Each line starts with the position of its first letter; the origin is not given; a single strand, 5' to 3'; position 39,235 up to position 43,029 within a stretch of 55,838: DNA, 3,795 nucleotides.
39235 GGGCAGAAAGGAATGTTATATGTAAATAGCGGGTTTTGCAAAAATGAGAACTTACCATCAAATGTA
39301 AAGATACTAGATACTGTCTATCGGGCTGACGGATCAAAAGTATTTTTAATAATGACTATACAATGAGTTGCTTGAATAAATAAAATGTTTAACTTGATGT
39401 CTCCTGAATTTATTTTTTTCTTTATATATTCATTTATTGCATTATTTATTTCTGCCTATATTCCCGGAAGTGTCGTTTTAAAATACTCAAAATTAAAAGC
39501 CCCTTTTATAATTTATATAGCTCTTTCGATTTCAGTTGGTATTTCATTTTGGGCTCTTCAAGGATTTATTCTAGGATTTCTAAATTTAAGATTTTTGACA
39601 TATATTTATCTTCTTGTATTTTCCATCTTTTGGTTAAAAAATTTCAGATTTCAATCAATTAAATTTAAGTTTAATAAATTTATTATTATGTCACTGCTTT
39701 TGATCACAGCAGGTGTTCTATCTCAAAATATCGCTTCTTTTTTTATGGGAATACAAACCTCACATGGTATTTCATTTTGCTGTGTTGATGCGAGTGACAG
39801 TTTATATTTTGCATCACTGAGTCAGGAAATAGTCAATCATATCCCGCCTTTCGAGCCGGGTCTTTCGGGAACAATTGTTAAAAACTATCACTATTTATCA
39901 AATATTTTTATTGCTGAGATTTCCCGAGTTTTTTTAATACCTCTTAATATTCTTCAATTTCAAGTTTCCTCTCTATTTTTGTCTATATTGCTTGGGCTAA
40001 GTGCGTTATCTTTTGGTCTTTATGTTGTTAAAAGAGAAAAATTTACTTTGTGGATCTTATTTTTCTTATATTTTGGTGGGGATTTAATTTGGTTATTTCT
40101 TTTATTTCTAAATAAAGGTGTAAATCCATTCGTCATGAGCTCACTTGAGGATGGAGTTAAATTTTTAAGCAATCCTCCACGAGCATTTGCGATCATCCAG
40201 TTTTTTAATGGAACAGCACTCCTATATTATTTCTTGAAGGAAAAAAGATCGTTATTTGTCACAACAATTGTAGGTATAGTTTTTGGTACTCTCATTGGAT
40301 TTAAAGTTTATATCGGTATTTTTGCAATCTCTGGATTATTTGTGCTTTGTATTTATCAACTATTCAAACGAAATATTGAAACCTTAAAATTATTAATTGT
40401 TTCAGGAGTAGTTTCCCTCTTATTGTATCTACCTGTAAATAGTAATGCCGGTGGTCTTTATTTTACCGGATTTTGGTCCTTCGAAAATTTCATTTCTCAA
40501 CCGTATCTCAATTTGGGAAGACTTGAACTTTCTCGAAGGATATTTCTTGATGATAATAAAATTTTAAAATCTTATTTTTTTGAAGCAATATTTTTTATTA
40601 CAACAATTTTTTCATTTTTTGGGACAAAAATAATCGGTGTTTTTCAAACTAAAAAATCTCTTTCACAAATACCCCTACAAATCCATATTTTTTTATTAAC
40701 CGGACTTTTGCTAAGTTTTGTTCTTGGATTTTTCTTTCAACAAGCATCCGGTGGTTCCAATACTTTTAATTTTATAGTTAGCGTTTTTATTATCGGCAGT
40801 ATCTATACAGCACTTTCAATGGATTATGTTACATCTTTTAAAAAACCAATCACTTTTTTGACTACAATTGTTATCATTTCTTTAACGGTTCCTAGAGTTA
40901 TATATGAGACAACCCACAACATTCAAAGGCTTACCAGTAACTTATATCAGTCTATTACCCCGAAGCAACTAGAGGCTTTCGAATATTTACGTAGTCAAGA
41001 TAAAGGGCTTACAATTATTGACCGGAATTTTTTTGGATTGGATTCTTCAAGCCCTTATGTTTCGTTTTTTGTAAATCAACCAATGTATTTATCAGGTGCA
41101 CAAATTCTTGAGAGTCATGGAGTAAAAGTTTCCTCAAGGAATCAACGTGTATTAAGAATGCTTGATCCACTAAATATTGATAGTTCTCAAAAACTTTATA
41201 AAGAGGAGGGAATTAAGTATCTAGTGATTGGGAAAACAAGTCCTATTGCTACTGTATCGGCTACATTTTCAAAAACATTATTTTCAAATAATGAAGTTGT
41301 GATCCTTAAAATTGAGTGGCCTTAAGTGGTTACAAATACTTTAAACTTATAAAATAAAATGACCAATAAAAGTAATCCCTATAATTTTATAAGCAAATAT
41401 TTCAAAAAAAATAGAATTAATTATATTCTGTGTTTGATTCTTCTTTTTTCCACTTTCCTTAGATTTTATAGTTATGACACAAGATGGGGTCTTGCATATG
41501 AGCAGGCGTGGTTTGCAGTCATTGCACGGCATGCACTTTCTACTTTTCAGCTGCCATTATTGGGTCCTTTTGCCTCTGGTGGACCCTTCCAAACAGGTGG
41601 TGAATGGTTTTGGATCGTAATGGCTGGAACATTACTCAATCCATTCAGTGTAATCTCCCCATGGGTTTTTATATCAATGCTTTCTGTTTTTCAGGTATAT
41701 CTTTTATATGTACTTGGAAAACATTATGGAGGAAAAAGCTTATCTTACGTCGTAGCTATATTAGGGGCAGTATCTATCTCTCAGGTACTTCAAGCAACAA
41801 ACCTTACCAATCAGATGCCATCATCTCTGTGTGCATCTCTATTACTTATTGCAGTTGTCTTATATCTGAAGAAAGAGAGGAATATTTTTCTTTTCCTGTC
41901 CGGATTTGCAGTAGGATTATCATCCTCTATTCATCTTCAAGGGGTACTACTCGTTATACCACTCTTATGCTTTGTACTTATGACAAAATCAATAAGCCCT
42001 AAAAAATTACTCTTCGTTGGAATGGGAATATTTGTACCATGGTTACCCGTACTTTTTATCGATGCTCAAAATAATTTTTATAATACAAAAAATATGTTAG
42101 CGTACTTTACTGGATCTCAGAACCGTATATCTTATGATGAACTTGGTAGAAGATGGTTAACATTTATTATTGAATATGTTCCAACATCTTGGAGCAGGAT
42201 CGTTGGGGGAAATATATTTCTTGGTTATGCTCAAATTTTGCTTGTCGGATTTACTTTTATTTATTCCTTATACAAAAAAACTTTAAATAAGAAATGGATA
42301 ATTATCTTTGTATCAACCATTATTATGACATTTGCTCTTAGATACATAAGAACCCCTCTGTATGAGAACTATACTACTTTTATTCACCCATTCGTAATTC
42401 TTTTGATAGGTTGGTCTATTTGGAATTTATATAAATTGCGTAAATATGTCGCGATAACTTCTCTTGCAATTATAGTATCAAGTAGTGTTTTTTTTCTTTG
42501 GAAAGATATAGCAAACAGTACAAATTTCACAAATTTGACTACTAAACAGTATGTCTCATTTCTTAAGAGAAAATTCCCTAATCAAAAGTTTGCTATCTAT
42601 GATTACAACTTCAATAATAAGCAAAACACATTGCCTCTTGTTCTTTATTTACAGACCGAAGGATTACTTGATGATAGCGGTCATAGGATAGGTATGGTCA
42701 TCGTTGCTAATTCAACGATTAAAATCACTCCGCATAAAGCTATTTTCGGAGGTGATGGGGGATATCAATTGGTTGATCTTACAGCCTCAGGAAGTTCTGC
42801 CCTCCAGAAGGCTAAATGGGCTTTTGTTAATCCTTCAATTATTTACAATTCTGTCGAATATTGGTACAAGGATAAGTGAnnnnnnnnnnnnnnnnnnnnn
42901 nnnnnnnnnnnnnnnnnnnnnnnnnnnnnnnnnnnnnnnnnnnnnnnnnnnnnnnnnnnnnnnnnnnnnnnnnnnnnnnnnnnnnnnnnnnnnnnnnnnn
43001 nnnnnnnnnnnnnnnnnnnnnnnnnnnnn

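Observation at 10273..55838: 45-kb co-directional glycosylation mega-cluster dominated by 18 extracytoplasmic GT-C-type membrane enzymes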

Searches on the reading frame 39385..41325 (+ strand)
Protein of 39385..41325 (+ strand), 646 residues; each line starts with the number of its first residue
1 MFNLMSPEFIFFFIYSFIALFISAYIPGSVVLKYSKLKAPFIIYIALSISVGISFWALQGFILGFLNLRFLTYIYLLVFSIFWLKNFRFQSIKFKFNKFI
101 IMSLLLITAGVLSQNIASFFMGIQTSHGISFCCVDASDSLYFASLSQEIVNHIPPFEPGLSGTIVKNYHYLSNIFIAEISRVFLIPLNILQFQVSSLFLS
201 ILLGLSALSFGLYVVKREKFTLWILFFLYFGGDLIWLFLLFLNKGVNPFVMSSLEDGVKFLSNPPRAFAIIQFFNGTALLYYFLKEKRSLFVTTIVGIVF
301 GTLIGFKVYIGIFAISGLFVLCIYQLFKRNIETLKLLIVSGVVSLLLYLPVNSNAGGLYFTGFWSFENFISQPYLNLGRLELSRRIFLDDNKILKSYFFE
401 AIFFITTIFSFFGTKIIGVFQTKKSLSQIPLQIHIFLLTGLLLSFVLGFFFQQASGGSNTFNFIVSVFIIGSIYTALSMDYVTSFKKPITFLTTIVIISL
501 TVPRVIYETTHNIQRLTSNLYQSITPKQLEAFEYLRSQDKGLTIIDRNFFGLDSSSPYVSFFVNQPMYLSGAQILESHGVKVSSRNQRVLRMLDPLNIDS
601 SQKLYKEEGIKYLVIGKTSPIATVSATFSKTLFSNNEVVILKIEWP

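Call 5: search_protein_families(library=pfam, proteins=[window:39385-41325:+], max_evalue=0.01)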
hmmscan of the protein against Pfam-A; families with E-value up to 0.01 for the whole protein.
window:39385-41325:+ (646 aa): 0 families

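Call 12: find_encoding_contigs(protein=window:39385-41325:+, flank=10000, max_places=6)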
Protein window:39385-41325:+ (646 aa): 10 contigs read that carry it; 3 places shown.
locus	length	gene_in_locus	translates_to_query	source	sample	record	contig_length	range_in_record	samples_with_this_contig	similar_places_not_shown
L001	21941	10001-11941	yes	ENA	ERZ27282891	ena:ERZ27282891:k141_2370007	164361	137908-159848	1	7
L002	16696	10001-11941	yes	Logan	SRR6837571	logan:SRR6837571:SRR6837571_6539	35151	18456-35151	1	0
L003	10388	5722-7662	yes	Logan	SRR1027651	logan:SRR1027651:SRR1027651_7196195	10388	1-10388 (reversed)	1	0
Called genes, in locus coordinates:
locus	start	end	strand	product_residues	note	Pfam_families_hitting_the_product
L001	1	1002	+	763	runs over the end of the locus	PF09586:YfhO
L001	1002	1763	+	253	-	PF00535:Glycos_transf_2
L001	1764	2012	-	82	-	PF18893:DUF5652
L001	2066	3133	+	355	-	PF00534:Glycos_transf_1, PF13692:Glyco_trans_1_4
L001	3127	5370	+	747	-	PF09586:YfhO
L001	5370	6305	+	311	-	PF00535:Glycos_transf_2, PF10111:Glyco_tranf_2_2 (weak), PF13641:Glyco_tranf_2_3, PF13632:Glyco_trans_2_3 (weak)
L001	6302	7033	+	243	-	PF00535:Glycos_transf_2, PF10111:Glyco_tranf_2_2 (weak)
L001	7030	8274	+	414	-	-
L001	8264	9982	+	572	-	PF13231:PMT_2 (weak)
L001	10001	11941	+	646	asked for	-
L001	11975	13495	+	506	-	PF13231:PMT_2 (weak)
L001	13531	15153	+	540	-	PF02366:PMT, PF13231:PMT_2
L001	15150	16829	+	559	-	-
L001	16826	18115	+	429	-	PF13231:PMT_2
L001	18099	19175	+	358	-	PF01073:3Beta_HSD, PF01370:Epimerase, PF02719:Polysacc_synt_2, PF04321:RmlD_sub_bind, PF07993:NAD_binding_4, PF08659:KR (weak), PF16363:GDP_Man_Dehyd, PF13460:NAD_binding_10 (weak)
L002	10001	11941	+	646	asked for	-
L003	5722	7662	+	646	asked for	-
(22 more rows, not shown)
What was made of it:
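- The g24-g41 region has the same gene order in ENA and Logan assemblies from different samples (call 12).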

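Call 15: find_homologous_proteins(query=window:39385-41325:+, max_evalue=0.00001)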
Query window:39385-41325:+ (646 aa): 200 proteins with E <= 0.00001 among 8000 candidates; the best 120 are listed.
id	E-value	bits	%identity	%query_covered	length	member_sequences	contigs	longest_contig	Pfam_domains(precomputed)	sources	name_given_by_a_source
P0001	0.0e+0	1373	100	100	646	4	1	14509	-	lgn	-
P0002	0.0e+0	1320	96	100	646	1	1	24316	-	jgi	-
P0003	0.0e+0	1199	86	100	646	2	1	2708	-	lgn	-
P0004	0.0e+0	1012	69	100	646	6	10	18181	-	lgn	-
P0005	7.4e-296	1001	69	100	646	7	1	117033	-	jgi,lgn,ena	-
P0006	5.6e-285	965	67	100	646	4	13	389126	-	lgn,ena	-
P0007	2.7e-278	943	65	100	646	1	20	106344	-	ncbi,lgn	-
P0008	3.8e-208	711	52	100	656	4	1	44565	-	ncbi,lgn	-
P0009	3.8e-208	711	52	99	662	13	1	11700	-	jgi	-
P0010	1.4e-192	660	50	98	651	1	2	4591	-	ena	-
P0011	3.9e-192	658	51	99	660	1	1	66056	-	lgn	-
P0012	5.6e-189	648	48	100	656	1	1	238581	-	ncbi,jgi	-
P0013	2.0e-185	636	48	100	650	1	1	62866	-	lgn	-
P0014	4.1e-184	632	49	99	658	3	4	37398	-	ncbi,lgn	-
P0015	8.0e-180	618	53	81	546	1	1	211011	-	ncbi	-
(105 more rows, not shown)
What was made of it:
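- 39385..41325 (+): g33: 646-aa GT-C of a family without a Pfam model (a few homologs hit DUF6541). 200 or more homologs, all hypothetical or Patescibacteria (call 15).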

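Call 27: predict_structure(alignment_id=A1)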
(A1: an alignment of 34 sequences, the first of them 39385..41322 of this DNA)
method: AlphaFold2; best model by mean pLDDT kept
length: 646 residues; sequences in the alignment: 34
mean_pLDDT: 87.9   pTM: 0.88
mean pLDDT of the five models: 87.9, 86.6, 86.0, 86.0, 85.6
residues with pLDDT >= 90: 338; 70-90: 274; 50-70: 28; < 50: 6
segments of 3 or more residues with pLDDT < 50: 248-252
pLDDT, mean of each block of 10 residues (from residue 1): 88 96 96 87 92 97 94 96 84 75 94 87 86 80 92 91 85 96 94 93 95 92 94 77 57 63 88 96 86 95 93 96 93 94 93 78 81 78 89 89 88 86 91 95 92 69 87 94 88 89 82 82 88 94 91 88 91 84 91 87 90 89 74 93 79
secondary structure, 60 per line:
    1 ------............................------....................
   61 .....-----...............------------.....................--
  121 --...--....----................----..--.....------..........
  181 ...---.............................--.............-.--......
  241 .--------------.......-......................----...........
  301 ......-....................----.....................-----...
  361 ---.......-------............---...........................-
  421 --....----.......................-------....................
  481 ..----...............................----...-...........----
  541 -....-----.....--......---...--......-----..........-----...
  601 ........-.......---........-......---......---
elements in order: H7-34 H41-65 H71-85 H98-118 E123-125 E128-131 H136-151 E160-164 H171-183 H187-215 H218-230 H235-241 H257-262 H264-285 H290-306 H308-327 H332-352 E358-360 H364-370 H378-389 H393-419 H423-426 H431-450 E451-453 H461-482 H487-517 E522-524 H526-536 E542-545 H551-555 H558-563 E567-569 H572-577 H583-592 H598-608 E610-616 H620-627 E629-634 E638-643
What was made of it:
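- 39385..41325 (+): AF2 pLDDT 87.9 (call 27).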

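Call 33: fold_search(model_id=the predicted structure, library=pdb)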
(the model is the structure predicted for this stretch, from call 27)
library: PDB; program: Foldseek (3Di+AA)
matches with E <= 10: 470; with E <= 0.001: 17
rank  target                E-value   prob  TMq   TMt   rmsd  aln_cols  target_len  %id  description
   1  7zlh_A                5.9e-09  1.00  0.41  0.41  15.0       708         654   12  Cryo-EM structure of C-mannosyltransferase CeDPY19, in apo state, bound to CMT2-Fab and anti-Fab nanobody (released 2023-01-11)
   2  7zli_A                1.2e-08  1.00  0.46  0.45  12.2       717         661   12  Cryo-EM structure of C-mannosyltransferase CeDPY19, in complex with Dol25-P-Man and bound to CMT2-Fab and anti-Fab nan (released 2023-01-11)
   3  7zlg_A                1.4e-08  1.00  0.42  0.42  13.4       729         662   11  Cryo-EM structure of C-mannosyltransferase CeDPY19, in complex with acceptor peptide and bound to CMT2-Fab and anti-Fa (released 2023-01-11)
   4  8age_A                2.8e-07  1.00  0.44  0.45  13.1       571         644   13  Structure of yeast oligosaccharylransferase complex with acceptor peptide bound (released 2022-12-07)
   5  6s7t_A                1.8e-06  1.00  0.45  0.42  14.5       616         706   11  Cryo-EM structure of human oligosaccharyltransferase complex OST-B (released 2019-12-18)
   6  6ftg_5                1.9e-06  1.00  0.48  0.48  13.1       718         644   10  Subtomogram average of OST-containing ribosome-translocon complexes from canine rough microsomal membranes (released 2018-03-21)
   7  8agb_A                2.0e-06  1.00  0.45  0.45  12.7       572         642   12  Structure of yeast oligosaccharylransferase complex with lipid-linked oligosaccharide bound (released 2022-12-07)
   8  6ezn_F                2.6e-06  1.00  0.46  0.46  12.8       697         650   11  Cryo-EM structure of the yeast oligosaccharyltransferase (OST) complex (released 2018-01-17)
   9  8pn9_A                3.5e-06  1.00  0.43  0.43  14.3       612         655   10  Structure of human oligosaccharyltransferase OST-A complex bound to NGI-1 (released 2024-05-08)
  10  3waj                  7.0e-06  1.00  0.45  0.38  15.8       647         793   11  Crystal structure of the Archaeoglobus fulgidus oligosaccharyltransferase (O29867_ARCFU) complex with Zn and sulfate (released 2013-10-30)
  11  6s7o_A                1.3e-05  1.00  0.46  0.45  13.4       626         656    8  Cryo-EM structure of human oligosaccharyltransferase complex OST-A (released 2019-12-18)
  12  3wak                  6.2e-05  1.00  0.46  0.36  13.7       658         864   11  Crystal structure of the Archaeoglobus fulgidus oligosaccharyltransferase (O29867_ARCFU) in the apo form (released 2013-10-30)
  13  8if8_C                6.8e-05  1.00  0.48  0.51  13.9       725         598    9  Arabinosyltransferase AftA (released 2023-05-31)
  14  5f15                  1.3e-04  1.00  0.38  0.44  13.7       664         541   12  Crystal Structure of ArnT from Cupriavidus metallidurans bound to Undecaprenyl phosphate (released 2016-02-17)
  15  8if8_B                2.3e-04  1.00  0.47  0.49  15.4       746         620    9  Arabinosyltransferase AftA (released 2023-05-31)
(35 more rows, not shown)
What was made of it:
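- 39385..41325 (+): Foldseek top 17 hits are all GT-C: DPY19 6e-9, STT3, AglB, AftA, ArnT, PglB (call 33).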

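Call 36: search_protein_families(library=pfam, proteins=[window:39385-41325:+], max_evalue=10)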
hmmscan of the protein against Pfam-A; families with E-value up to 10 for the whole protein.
window:39385-41325:+ (646 aa): 0 families

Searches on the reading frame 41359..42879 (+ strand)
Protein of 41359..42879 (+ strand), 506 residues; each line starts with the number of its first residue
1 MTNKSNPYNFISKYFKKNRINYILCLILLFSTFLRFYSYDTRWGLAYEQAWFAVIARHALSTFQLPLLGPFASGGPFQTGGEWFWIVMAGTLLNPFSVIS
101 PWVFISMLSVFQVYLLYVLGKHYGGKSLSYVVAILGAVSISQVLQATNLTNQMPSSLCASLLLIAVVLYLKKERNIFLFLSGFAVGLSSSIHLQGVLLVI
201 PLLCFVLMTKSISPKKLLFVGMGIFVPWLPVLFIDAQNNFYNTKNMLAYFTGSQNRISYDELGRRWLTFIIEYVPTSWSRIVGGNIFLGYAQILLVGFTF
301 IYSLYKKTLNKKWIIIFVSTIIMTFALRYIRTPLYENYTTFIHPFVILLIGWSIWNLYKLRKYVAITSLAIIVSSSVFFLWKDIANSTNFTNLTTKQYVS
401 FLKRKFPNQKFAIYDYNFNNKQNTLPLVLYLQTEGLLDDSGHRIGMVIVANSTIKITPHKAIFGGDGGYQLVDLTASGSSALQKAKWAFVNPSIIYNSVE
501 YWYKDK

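Call 5: search_protein_families(library=pfam, proteins=[window:41359-42879:+], max_evalue=0.01)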
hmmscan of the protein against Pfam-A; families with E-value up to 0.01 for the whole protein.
window:41359-42879:+ (506 aa): 1 family
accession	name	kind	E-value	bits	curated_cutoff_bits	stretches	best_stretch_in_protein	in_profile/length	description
PF13231.12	PMT_2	-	2.1e-07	31.8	26.1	1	84-231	7-157/160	Dolichyl-phosphate-mannose-protein mannosyltransferase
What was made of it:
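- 41359..42879 (+): g34: PMT_2-type GT-C. PMT_2, 31.8 bits (call 5).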
